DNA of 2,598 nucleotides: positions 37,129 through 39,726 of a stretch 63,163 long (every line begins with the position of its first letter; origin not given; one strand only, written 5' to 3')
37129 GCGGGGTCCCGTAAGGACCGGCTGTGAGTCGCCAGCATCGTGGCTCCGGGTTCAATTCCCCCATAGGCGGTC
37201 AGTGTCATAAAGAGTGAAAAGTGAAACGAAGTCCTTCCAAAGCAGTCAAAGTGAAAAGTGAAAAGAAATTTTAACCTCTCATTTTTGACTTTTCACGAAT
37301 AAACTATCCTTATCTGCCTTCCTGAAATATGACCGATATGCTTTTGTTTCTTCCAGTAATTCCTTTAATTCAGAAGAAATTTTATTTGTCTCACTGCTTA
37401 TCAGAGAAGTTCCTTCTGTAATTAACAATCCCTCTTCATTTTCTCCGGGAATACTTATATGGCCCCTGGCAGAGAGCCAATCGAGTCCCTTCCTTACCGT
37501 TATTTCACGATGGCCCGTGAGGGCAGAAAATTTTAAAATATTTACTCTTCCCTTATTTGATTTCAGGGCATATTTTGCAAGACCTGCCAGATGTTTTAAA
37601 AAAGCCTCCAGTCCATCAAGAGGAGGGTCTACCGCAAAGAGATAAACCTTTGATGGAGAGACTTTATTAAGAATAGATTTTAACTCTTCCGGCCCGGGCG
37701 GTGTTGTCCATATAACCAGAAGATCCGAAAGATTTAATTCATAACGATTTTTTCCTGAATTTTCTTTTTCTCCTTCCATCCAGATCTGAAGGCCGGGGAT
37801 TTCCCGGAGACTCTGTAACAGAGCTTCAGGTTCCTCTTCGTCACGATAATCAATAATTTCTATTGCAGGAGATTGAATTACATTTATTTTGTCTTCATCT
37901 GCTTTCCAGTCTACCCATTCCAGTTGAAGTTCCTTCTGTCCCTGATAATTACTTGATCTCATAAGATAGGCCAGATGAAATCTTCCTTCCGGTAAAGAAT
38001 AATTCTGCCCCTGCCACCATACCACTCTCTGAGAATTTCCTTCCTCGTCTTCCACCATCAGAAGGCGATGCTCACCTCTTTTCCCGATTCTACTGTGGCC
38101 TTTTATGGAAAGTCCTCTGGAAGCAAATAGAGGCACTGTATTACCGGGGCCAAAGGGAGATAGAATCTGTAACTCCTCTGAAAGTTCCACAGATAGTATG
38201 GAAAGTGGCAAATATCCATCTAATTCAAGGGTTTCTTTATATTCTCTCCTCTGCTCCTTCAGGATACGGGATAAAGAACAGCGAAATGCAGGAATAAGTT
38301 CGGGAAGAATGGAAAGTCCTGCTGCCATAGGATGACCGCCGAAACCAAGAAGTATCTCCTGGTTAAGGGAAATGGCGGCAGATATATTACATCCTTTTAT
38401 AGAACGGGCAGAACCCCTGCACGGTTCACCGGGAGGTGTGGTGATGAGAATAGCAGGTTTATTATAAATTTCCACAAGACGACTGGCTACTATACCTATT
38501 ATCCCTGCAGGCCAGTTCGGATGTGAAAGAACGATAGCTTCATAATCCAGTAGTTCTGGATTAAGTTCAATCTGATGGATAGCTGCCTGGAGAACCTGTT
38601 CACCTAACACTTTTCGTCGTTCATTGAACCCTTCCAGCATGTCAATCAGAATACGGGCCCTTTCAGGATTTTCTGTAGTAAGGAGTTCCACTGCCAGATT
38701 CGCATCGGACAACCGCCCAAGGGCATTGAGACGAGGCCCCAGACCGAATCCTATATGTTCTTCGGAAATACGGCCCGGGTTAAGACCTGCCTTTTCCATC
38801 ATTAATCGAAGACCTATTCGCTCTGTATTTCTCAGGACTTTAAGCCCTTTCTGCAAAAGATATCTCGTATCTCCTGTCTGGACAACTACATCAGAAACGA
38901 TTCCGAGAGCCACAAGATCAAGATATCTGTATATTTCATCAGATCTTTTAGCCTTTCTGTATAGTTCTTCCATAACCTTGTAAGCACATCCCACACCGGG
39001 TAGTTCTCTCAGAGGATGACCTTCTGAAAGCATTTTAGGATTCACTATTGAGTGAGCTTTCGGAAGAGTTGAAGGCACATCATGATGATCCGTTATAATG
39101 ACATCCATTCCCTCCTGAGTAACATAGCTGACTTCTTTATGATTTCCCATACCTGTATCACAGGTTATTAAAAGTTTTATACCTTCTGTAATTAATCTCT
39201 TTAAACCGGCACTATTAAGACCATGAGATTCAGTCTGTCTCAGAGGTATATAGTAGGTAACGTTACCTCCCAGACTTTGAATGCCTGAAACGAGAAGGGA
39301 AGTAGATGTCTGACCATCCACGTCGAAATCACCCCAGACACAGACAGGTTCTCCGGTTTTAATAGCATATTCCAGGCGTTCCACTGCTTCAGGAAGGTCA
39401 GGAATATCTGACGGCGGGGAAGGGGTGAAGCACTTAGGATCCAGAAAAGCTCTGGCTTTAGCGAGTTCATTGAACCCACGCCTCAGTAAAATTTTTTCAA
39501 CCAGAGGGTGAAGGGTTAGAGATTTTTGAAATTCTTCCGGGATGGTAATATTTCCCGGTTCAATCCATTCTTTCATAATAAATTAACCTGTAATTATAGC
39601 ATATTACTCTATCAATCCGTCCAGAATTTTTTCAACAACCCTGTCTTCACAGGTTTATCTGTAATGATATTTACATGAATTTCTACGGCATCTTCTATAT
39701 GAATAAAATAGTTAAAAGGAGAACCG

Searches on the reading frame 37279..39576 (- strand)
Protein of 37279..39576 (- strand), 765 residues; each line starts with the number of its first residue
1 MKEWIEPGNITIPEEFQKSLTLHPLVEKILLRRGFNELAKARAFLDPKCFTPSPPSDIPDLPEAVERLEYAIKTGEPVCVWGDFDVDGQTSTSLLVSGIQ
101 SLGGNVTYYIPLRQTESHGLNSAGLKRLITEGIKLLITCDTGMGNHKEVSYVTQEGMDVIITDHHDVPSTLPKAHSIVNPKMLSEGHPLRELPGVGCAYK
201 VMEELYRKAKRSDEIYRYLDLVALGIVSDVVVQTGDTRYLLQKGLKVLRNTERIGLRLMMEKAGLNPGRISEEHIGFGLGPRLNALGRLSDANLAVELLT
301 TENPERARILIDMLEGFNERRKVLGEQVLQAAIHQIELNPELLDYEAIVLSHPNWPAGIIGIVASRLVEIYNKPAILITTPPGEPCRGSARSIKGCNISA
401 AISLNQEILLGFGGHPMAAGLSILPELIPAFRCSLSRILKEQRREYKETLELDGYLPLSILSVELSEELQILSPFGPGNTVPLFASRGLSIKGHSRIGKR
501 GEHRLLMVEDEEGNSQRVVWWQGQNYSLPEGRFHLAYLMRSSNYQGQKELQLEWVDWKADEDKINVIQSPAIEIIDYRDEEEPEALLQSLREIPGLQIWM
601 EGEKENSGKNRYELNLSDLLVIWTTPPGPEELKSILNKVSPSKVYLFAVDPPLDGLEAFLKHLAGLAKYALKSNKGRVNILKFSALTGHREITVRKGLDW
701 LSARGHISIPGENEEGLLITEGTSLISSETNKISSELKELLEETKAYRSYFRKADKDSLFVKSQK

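Call 57: search_protein_families(library=pfam, proteins=[window:37279-39576:-], max_evalue=0.0001)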
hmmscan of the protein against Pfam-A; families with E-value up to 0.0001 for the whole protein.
window:37279-39576:- (765 aa): 3 families
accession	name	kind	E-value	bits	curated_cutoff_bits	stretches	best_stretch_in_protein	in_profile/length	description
PF01368.27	DHH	-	1e-21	77.9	28.1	1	78-226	2-125/125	DHH family, N-terminal domain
PF17768.7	RecJ_OB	-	7.7e-19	68.2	27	1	453-556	2-107/107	RecJ OB domain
PF02272.25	DHHA1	-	4.1e-14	53.3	25.9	1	347-440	4-101/102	DHHA1 domain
